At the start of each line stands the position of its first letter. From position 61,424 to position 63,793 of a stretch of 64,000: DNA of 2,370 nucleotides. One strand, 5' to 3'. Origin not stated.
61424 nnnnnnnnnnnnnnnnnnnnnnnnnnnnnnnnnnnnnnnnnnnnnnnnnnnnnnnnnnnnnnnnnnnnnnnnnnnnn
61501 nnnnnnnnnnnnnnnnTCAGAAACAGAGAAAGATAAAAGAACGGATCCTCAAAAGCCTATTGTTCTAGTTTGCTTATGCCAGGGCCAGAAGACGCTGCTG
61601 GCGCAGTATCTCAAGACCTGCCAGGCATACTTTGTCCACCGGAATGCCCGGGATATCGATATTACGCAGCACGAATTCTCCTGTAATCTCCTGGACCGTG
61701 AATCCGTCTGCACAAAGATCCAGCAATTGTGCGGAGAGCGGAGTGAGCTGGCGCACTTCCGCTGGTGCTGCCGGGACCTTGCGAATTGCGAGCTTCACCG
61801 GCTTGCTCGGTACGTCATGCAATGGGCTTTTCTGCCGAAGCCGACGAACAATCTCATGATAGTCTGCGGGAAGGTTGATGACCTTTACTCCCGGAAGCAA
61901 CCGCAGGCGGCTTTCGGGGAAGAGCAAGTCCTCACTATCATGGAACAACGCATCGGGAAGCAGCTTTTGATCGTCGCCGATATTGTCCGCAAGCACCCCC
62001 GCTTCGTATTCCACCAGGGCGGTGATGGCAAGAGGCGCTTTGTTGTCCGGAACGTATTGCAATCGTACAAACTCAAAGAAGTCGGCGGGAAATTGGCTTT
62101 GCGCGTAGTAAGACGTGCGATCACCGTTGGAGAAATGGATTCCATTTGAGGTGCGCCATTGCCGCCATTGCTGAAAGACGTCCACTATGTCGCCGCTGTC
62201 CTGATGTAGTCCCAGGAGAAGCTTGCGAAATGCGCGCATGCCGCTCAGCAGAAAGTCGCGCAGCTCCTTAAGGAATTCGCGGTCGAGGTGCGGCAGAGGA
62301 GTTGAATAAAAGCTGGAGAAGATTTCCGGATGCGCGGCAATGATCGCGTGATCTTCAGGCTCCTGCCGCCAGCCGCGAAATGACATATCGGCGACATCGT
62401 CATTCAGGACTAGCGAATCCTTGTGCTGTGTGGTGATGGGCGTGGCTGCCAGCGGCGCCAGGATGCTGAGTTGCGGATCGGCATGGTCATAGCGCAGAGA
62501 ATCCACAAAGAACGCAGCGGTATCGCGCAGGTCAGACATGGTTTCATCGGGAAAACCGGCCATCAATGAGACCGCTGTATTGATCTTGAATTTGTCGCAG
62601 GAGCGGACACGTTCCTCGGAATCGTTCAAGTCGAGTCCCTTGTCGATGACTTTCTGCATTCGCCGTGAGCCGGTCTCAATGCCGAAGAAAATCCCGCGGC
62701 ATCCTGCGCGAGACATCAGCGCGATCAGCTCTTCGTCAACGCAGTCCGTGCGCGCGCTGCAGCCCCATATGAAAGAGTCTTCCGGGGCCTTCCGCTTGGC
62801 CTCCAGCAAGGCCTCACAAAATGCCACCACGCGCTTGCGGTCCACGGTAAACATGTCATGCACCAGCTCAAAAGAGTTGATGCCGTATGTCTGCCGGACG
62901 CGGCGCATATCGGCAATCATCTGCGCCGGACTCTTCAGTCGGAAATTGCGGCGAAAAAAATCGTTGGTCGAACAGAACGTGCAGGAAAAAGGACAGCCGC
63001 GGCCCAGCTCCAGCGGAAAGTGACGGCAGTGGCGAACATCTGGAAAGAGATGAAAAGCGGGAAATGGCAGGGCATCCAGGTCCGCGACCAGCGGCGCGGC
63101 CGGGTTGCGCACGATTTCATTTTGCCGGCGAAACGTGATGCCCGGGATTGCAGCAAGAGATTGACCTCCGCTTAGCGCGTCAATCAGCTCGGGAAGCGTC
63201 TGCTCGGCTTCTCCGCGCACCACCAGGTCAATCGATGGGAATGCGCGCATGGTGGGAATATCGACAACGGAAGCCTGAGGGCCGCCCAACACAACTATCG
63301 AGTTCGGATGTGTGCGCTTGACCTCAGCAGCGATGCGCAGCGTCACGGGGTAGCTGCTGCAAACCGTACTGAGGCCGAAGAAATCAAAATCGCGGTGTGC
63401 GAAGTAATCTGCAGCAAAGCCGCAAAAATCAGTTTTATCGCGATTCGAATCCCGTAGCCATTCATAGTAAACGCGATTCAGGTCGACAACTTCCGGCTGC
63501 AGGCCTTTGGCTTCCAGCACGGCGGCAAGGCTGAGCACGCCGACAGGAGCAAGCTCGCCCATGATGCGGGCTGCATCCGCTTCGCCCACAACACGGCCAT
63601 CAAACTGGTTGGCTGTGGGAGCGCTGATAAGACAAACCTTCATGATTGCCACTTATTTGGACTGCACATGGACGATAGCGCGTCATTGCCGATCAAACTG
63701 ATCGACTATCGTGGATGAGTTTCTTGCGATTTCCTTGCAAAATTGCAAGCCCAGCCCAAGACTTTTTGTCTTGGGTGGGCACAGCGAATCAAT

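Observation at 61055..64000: RiPP-like cassette at the right window edge: a short ORF upstream of a B12-binding radical SAM enzyme with a PqqD/RRE-like C-terminus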

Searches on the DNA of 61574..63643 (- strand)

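Call 61: search_rna_families(source=L001, start=8700, end=10200, threshold=evalue, max_evalue=1)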
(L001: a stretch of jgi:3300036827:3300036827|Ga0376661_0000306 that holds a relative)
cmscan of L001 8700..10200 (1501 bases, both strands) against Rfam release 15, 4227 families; matches with E-value up to 1: 0.
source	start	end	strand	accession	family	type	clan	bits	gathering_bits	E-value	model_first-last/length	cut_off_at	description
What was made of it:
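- Tried and rejected: A cobalamin riboswitch was considered and not found (call 61).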
